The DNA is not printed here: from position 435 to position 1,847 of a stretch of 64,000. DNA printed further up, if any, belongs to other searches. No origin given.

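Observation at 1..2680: Compact SPT-like / GNAT-like / SDR-reductase operon: candidate bacterial ceramide- or capnoid-type lipid pathway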

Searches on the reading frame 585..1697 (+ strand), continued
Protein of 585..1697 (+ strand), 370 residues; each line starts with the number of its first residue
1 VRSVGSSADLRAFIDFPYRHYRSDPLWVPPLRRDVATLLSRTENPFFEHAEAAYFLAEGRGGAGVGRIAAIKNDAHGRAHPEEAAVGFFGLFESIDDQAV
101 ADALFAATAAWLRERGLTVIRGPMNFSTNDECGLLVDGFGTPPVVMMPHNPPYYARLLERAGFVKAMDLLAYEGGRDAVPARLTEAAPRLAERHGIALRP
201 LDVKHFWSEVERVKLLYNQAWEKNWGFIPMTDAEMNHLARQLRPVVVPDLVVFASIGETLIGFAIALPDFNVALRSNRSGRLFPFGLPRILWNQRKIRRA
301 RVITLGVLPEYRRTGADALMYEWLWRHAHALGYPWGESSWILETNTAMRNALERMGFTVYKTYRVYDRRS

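Call 26: find_related_loci(query=A1, collection=genome_contigs, flank=6000)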
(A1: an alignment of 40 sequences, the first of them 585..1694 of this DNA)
Query A1 (370 aa) in genome_contigs; peptide patterns used: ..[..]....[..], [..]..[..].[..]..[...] (x = any residue, [..] = any of these).
600 stretches matched a pattern (row limit reached: there are more); 586 encode a relative of the query (tblastn E <= 1e-3); the best 80 are kept; 80 distinct loci.
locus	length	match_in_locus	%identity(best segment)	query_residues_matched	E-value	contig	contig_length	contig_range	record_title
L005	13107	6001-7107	82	1-369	0e+0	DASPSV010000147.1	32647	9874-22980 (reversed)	MAG TPA_asm: Gemmatimonadales bacterium isolate SMAG_U12260 k141_799736, whole genome shotgun sequence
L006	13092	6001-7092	63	1-368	5e-152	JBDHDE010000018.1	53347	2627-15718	MAG: Gemmatimonadota bacterium isolate M8-32_Bin_184 M8-32_Bin_184_scaffold_1171, whole genome shotgun sequence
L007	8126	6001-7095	61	1-368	7e-151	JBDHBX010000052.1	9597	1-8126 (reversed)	MAG: Gemmatimonadota bacterium isolate M8-12_Bin_273 M8-12_Bin_273_scaffold_67270, whole genome shotgun sequence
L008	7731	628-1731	66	1-368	1e-148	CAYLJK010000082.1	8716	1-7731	MAG TPA_asm: uncultured Gemmatimonadales bacterium isolate binchicken_co107_112 genome assembly, contig: NODE_17669_leng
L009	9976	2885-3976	62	1-368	5e-147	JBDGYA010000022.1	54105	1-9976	MAG: Gemmatimonadota bacterium isolate M3-30_Bin_280 M3-30_Bin_280_scaffold_654, whole genome shotgun sequence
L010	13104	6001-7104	58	1-368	8e-147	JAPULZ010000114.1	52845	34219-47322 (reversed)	MAG: Gemmatimonadetes bacterium isolate KW1-S21_32 KW1-S21_32_cg114, whole genome shotgun sequence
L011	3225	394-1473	62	4-368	9e-153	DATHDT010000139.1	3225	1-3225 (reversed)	MAG TPA_asm: Gemmatimonadales bacterium isolate SMAG_U12401 k141_260517, whole genome shotgun sequence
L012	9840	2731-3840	60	1-368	1e-145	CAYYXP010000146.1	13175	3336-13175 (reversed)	MAG TPA_asm: uncultured Gemmatimonadaceae bacterium isolate binchicken_co165_206 genome assembly, contig: k141_2878220,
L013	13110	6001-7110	61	1-368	2e-145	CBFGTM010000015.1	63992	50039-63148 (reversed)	MAG TPA_asm: uncultured Gemmatimonadales bacterium isolate SRR28857639_binner13_Refined_3 genome assembly, contig: ERZ27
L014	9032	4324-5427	59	1-368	3e-145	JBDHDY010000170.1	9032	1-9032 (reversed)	MAG: Gemmatimonadota bacterium isolate M8-44_Bin_129 M8-44_Bin_129_scaffold_44515, whole genome shotgun sequence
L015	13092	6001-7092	61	1-368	4e-143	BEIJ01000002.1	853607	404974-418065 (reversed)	Bacterium HR33 DNA, contig: NODE_5_2, isolate: HRbin33, whole genome shotgun sequence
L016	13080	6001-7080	60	4-368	9e-143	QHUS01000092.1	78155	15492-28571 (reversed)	MAG: Gemmatimonadetes bacterium isolate AG22 14_1009_02_40cm_scaffold_1001_curated, whole genome shotgun sequence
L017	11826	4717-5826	59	1-368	1e-141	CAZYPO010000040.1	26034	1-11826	MAG TPA_asm: uncultured Gemmatimonas sp. isolate SRP119689_co1_89 genome assembly, contig: NODE_2350_length_26034_cov_19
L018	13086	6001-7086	60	4-369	2e-141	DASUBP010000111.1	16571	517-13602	MAG TPA_asm: Gemmatimonadales bacterium isolate SMAG_U2524 k141_997758, whole genome shotgun sequence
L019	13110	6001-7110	59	1-368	3e-141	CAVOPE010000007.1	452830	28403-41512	MAG: uncultured Gemmatimonadales bacterium isolate MFD00392.bin.1.345 genome assembly, contig: contig_6081, whole genome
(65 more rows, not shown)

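Call 35: search_dna_similar(query=window:585-1694:+, collection=plasmids, mode=protein, max_evalue=0.00001, max_rows=30)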
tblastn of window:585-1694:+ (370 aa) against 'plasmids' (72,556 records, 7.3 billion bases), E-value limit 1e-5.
Records with a match: 47; places in all: 47; records where one place covers at least 80% of the query: 45.
Best place of each record, by identity: <60% 47.
By first word of the organism name: Roseomonas 13; Ensifer 6; Pseudomonas 3; Escherichia 3; Shinella 2; Rhizobium 2; Nonomuraea 1; Rubrobacter 1; Streptomyces 1; Rahnella 1; and 14 more.
By predicted mobility (MOB-suite, as given by PLSDB): non-mobilizable 41; conjugative 5; mobilizable 1.
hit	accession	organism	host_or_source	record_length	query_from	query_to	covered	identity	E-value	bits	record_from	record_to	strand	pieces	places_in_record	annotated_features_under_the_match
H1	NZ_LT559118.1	Nonomuraea gerenzanensis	-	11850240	10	368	97%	45.6%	2e-70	246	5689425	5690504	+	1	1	none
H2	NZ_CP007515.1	Rubrobacter radiotolerans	-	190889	1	368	99%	40.4%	8e-71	247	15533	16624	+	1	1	hypothetical protein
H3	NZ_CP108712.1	Streptomyces sp. NBC_01001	-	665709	4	370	99%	40.4%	8e-66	233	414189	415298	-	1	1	GNAT family N-acetyltransferase | NAD-dependent epimerase/dehydratase family protein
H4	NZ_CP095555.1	Roseomonas gilardii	single cell,blood and other clinical ...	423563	4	368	99%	40.3%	2e-51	191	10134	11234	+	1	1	dATP pyrophosphohydrolase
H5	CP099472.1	Roseomonas mucosa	Human skin,single cell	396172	3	368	99%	39.5%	9e-53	195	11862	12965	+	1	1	dATP pyrophosphohydrolase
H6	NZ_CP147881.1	Roseomonas mucosa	cell culture,Styx glacier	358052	3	368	99%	39.5%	1e-52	195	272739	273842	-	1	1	hypothetical protein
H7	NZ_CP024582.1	Roseomonas sp. FDAARGOS_362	Homo sapiens,peripheral Blood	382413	3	368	99%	39.5%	1e-52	195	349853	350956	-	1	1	hypothetical protein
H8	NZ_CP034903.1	Roseomonas mucosa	Homo sapiens,tissue sample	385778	3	368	99%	39.5%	1e-52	195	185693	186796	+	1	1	hypothetical protein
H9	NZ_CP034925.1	Roseomonas mucosa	Homo sapiens,tissue sample,Clinical, ...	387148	3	368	99%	39.5%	1e-52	195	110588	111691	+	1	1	hypothetical protein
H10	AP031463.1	Roseomonas mucosa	Homo sapiens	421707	3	368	99%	39.5%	1e-52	195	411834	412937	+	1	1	hypothetical protein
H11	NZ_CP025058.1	Roseomonas mucosa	Homo sapiens,Clinical, healthy, human ...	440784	3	368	99%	39.5%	1e-52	195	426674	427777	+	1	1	hypothetical protein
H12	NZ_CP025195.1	Roseomonas mucosa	Homo sapiens,clinical, human skin, ...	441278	3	368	99%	39.5%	1e-52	195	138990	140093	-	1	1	hypothetical protein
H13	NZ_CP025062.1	Roseomonas mucosa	Homo sapiens,Clinical, healthy, human ...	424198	3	368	99%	39.5%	1e-52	194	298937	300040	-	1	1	hypothetical protein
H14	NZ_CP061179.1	Roseomonas haemaphysalidis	tick,pure culture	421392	8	368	98%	39.9%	3e-55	202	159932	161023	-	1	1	dATP pyrophosphohydrolase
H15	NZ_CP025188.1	Roseomonas mucosa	Homo sapiens,clinical, human skin, ...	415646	3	368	99%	39.2%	1e-51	192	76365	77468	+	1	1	dATP pyrophosphohydrolase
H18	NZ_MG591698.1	Escherichia coli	Homo sapiens,feces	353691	1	369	100%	36.1%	3e-53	196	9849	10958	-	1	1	yghO: protein YghO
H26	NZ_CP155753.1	Sphingomonas parapaucimobilis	Chinese cabbage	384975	1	368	99%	33.7%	2e-48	182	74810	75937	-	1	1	N-acetyltransferase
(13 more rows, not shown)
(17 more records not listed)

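Call 38: get_annotated_region(hit=H18, flank=9000)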
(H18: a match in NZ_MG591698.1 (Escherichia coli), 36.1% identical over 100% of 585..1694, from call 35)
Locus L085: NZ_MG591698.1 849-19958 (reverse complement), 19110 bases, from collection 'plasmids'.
description: Escherichia coli strain PN43 plasmid unnamed, complete sequence
organism: Escherichia coli (NCBI taxid 562)
taxonomy: Bacteria; Pseudomonadota; Gammaproteobacteria; Enterobacterales; Enterobacteriaceae; Escherichia; Escherichia coli
host: -; source: Homo sapiens,feces; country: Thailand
typing (MOB-suite, as given by PLSDB): non-mobilizable
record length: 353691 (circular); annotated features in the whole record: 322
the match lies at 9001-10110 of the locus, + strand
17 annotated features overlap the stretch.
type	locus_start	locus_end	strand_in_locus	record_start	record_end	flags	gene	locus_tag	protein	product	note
CDS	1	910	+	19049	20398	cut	-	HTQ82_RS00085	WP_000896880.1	lipopolysaccharide biosynthesis protein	-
CDS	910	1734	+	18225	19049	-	-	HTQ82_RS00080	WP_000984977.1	hypothetical protein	-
CDS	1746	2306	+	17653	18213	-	-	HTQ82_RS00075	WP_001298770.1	YtfJ family protein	-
CDS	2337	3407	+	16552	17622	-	lptF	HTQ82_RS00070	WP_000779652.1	LPS export ABC transporter permease LptF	GO:0015920 - lipopolysaccharide transport [Evidence IEA]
CDS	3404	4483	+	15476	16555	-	lptG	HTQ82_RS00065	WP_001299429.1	LPS export ABC transporter permease LptG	GO:0015920 - lipopolysaccharide transport [Evidence IEA]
CDS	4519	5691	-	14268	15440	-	-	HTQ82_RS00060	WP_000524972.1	aminotransferase class I/II-fold pyridoxal phosphate-dependent enzyme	GO:0009058 - biosynthetic process [Evidence IEA]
CDS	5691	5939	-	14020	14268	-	-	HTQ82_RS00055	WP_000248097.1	acyl carrier protein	-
CDS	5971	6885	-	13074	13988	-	-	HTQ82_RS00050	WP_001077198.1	NAD-dependent epimerase/dehydratase family protein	-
CDS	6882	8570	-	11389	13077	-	-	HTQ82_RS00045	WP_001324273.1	fatty acyl-AMP ligase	-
CDS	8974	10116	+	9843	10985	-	yghO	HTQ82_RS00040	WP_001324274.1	protein YghO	-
CDS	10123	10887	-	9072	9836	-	glcC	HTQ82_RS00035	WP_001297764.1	transcriptional regulator GlcC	GO:0006355 - regulation of DNA-templated transcription [Evidence IEA]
CDS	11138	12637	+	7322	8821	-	glcD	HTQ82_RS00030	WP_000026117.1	glycolate oxidase subunit GlcD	-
CDS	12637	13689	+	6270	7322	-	glcE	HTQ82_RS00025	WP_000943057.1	glycolate oxidase subunit GlcE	-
CDS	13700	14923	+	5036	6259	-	glcF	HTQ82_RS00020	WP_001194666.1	glycolate oxidase subunit GlcF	-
CDS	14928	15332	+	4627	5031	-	glcG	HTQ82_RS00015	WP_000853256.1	GlcG family protein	-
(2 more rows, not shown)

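Call 39: predict_structure(alignment_id=A1)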
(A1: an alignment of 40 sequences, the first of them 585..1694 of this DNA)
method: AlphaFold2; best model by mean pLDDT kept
length: 370 residues; sequences in the alignment: 40
mean_pLDDT: 88.6   pTM: 0.88
mean pLDDT of the five models: 88.6, 88.6, 87.9, 87.9, 87.4
residues with pLDDT >= 90: 194; 70-90: 159; 50-70: 17; < 50: 0
segments of 3 or more residues with pLDDT < 50: none
pLDDT, mean of each block of 10 residues (from residue 1): 91 93 87 91 94 95 93 92 93 96 98 97 81 87 78 96 95 74 75 90 95 88 70 93 91 94 91 87 85 88 87 86 88 79 85 83 93
secondary structure, 60 per line:
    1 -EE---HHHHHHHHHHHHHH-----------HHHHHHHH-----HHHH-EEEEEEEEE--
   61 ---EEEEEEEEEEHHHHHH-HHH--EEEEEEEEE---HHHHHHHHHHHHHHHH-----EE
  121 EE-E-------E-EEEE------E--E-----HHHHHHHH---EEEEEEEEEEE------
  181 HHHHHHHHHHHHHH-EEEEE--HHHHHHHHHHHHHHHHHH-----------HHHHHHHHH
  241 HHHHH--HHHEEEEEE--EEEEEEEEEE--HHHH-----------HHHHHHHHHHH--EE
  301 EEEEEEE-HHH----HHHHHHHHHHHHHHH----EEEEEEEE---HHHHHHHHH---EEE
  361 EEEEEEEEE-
elements in order: H7-20 H32-39 H45-48 E50-58 E64-73 H74-79 E86-94 H98-113 E119-122 E134-137 H153-160 E164-174 H181-194 E196-200 H203-220 H232-245 E251-256 E259-268 H271-274 H286-296 E299-307 H316-330 E335-342 H346-354 E358-369

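Call 44: search_protein_families(library=ncbifam, proteins=[L085:8974-10113:+, L085:5971-6882:-, L085:4519-5688:-], max_evalue=0.001)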
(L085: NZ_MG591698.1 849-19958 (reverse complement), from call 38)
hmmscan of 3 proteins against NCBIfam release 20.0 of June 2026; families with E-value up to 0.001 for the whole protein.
L085:8974-10113:+ (380 aa): 0 families

L085:5971-6882:- (303 aa): 19 families
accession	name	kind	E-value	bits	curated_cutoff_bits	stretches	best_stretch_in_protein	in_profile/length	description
TIGR03466.1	HpnA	hypoth_equivalog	2.1e-26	92.6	367.65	2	3-113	2-116/327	hopanoid-associated sugar epimerase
NF042422.1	oxyalk_red_OleD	equivalog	8.8e-19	68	580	2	4-115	3-115/329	2-alkyl-3-oxoalkanoate reductase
NF042423.1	oxyalk_red_Shew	equivalog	5.6e-17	61.8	580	1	3-101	10-110/331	2-alkyl-3-oxoalkanoate reductase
NF058621.1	DiazavRedAvaA7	equivalog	1.9e-12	47.5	400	1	4-193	3-217/304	3-diazoavenalumate denitrifying reductase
NF052578.1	StrlDmthSdmBMthl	equivalog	6.8e-12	45.8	600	1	3-113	2-116/328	sterol demethylase protein SdmB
NF047837.1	UDPAcbARedWbcJ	equivalog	5.9e-11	41.9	500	1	4-151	3-135/372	UDP-2-acetamido-2,6-beta-L-arabino-hexul-4-ose reductase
TIGR01746.1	Thioester-redct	subfamily_domain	1.8e-10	40.6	213.35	1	3-35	1-35/371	thioester reductase domain-containing protein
TIGR01777.1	yfcH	hypoth_equivalog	5e-10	39.4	207.35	1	4-72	1-67/292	TIGR01777 family oxidoreductase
NF004520.0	PRK05865.1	equivalog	5e-10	37.9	1509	1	4-247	3-218/854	sugar epimerase family protein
NF043036.1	ErythonDh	equivalog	1.1e-09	38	325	1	4-119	3-134/321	D-erythronate dehydrogenase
TIGR04180.1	EDH_00030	hypoth_equivalog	3.1e-09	36.3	475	1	4-106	1-117/297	NAD-dependent 4,6-dehydratase LegB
NF041293.1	G6PDh_Azf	equivalog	1.1e-08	34.8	400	1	2-112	3-117/252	NAD-dependent glucose-6-phosphate dehydrogenase Azf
TIGR01179.1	galE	equivalog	5.9e-08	31.9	262.3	1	4-112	2-123/332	UDP-glucose 4-epimerase GalE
NF008972.0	PRK12320.1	equivalog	1.9e-07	29.7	792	1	4-122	3-113/699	hypothetical protein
NF005539.0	PRK07201.1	equivalog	7.8e-06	24.9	549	1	5-113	4-127/657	SDR family oxidoreductase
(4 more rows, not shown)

L085:4519-5688:- (389 aa): 13 families
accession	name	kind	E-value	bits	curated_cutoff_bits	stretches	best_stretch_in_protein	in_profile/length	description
NF047599.1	SerpalmtaseBetaP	equivalog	8.4e-180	597.6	500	1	2-388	3-390/394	serine palmitoyltransferase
NF047603.1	SerpalmtaseAlphaP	equivalog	2.9e-128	428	670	1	2-385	4-390/399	serine palmitoyltransferase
NF047600.1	SerpalmtaseCFB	equivalog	1e-101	340.5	640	1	15-385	17-386/395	serine palmitoyltransferase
TIGR00858.1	bioF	equivalog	9.3e-100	333.9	426.45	1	37-384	16-364/365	8-amino-7-oxononanoate synthase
NF005394.0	PRK06939.1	equivalog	1.4e-88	297.3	460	1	39-387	38-390/397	glycine C-acetyltransferase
TIGR01825.1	gly_Cac_T_rel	subfamily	5.9e-87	291.8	535.4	1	35-386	26-377/385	BioF/Kbl family PLP-dependent acyltransferase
TIGR01822.1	2am3keto_CoA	equivalog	8.5e-74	248.8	493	1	41-386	37-385/393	glycine C-acetyltransferase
NF005526.0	PRK07179.1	equivalog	1.5e-65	221.3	428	1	37-385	49-393/407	alpha-hydroxyketone-type quorum-sensing autoinducer synthase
TIGR01821.1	5aminolev_synth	equivalog_domain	7.9e-65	219.3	338.55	1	39-386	42-392/402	5-aminolevulinate synthase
NF004608.1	PRK05937.1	equivalog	3.3e-37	128.1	399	1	74-385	41-343/366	8-amino-7-oxononanoate synthase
NF005697.0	PRK07505.1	subfamily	1e-36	126.4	342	1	42-385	48-396/405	hypothetical protein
NF000586.1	PRK00011.1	subfamily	0.00019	20.3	335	1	109-321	85-301/404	serine hydroxymethyltransferase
NF006810.0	PRK09331.1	subfamily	0.00062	18.7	301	1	92-251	70-230/397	Sep-tRNA:Cys-tRNA synthetase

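Call 45: get_annotated_region(hit=H26, flank=9000)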
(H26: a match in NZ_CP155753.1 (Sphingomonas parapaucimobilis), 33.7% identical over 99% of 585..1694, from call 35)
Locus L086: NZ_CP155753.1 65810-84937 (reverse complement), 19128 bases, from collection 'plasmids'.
description: Sphingomonas parapaucimobilis strain YK209 plasmid unnamed5, complete sequence
organism: Sphingomonas parapaucimobilis (NCBI taxid 28213)
taxonomy: Bacteria; Pseudomonadota; Alphaproteobacteria; Sphingomonadales; Sphingomonadaceae; Sphingomonas; Sphingomonas parapaucimobilis
host: -; source: Chinese cabbage; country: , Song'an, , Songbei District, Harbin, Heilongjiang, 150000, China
typing (MOB-suite, as given by PLSDB): non-mobilizable
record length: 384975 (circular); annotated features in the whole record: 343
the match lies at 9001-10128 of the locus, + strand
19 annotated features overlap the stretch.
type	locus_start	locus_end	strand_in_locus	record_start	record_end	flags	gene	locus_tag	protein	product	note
CDS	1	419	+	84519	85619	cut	proB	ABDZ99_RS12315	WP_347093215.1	glutamate 5-kinase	GO:0006561 - proline biosynthetic process [Evidence IEA]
CDS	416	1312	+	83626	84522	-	-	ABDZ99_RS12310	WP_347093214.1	NAD(P)H-binding protein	-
CDS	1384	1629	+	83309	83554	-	-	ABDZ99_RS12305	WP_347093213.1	acyl carrier protein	GO:0006633 - fatty acid biosynthetic process [Evidence IEA]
CDS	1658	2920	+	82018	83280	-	-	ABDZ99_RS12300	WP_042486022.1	aminotransferase class I/II-fold pyridoxal phosphate-dependent enzyme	-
CDS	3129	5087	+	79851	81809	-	-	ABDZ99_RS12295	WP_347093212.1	ATP-binding protein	-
CDS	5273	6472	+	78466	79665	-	lptF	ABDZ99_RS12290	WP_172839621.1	LPS export ABC transporter permease LptF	GO:0015920 - lipopolysaccharide transport [Evidence IEA]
CDS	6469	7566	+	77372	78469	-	lptG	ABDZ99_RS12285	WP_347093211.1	LPS export ABC transporter permease LptG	GO:0015920 - lipopolysaccharide transport [Evidence IEA]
CDS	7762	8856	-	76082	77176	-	-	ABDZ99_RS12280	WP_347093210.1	fatty acid desaturase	-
CDS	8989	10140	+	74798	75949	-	-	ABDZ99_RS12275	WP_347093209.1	N-acetyltransferase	-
CDS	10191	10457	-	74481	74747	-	-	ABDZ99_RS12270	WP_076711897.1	hypothetical protein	-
CDS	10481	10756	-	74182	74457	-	-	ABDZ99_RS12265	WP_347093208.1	hypothetical protein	-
CDS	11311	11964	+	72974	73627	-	-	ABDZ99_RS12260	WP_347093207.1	methyltransferase domain-containing protein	-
CDS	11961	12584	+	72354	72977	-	-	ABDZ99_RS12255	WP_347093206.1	hypothetical protein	-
CDS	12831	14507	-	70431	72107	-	-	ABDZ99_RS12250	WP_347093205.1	aminotransferase class III-fold pyridoxal phosphate-dependent enzyme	-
CDS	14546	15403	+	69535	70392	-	asd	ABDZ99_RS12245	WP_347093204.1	archaetidylserine decarboxylase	GO:0008654 - phospholipid biosynthetic process [Evidence IEA]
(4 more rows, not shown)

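Call 46: get_annotated_region(hit=H3, flank=6000)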
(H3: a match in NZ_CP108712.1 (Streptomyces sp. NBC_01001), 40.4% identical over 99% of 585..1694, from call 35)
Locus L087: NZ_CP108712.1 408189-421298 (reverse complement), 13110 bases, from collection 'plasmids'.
description: Streptomyces sp. NBC_01001 plasmid unnamed1, complete sequence
organism: Streptomyces sp. NBC_01001 (NCBI taxid 2903713)
taxonomy: Bacteria; Actinomycetota; Actinomycetes; Kitasatosporales; Streptomycetaceae; Streptomyces; Streptomyces sp. NBC 01001
host: -; source: -; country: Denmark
typing (MOB-suite, as given by PLSDB): mobilizable; relaxase MOBP
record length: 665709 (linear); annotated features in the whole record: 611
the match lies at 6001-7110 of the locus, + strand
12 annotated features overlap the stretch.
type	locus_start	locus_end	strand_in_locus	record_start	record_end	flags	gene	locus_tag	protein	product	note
CDS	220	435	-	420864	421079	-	-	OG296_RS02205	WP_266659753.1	DUF6243 family protein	-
CDS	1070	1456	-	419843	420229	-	-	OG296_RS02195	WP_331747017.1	hypothetical protein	-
CDS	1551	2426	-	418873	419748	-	-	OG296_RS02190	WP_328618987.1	hypothetical protein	-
CDS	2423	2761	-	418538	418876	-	-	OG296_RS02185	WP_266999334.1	PadR family transcriptional regulator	-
CDS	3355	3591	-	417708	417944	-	-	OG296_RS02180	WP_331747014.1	hypothetical protein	-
CDS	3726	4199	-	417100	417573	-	-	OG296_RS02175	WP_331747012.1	hypothetical protein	-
CDS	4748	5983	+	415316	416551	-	-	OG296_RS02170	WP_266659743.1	aminotransferase class I/II-fold pyridoxal phosphate-dependent enzyme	GO:0009058 - biosynthetic process [Evidence IEA]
CDS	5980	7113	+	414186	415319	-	-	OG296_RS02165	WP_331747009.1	GNAT family N-acetyltransferase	-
CDS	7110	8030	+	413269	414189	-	-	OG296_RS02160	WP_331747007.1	NAD-dependent epimerase/dehydratase family protein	-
CDS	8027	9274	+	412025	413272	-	-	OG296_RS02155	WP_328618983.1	condensation domain-containing protein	-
CDS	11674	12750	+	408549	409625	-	-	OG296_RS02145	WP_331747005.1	hypothetical protein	-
CDS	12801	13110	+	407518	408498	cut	-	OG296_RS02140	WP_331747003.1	hypothetical protein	-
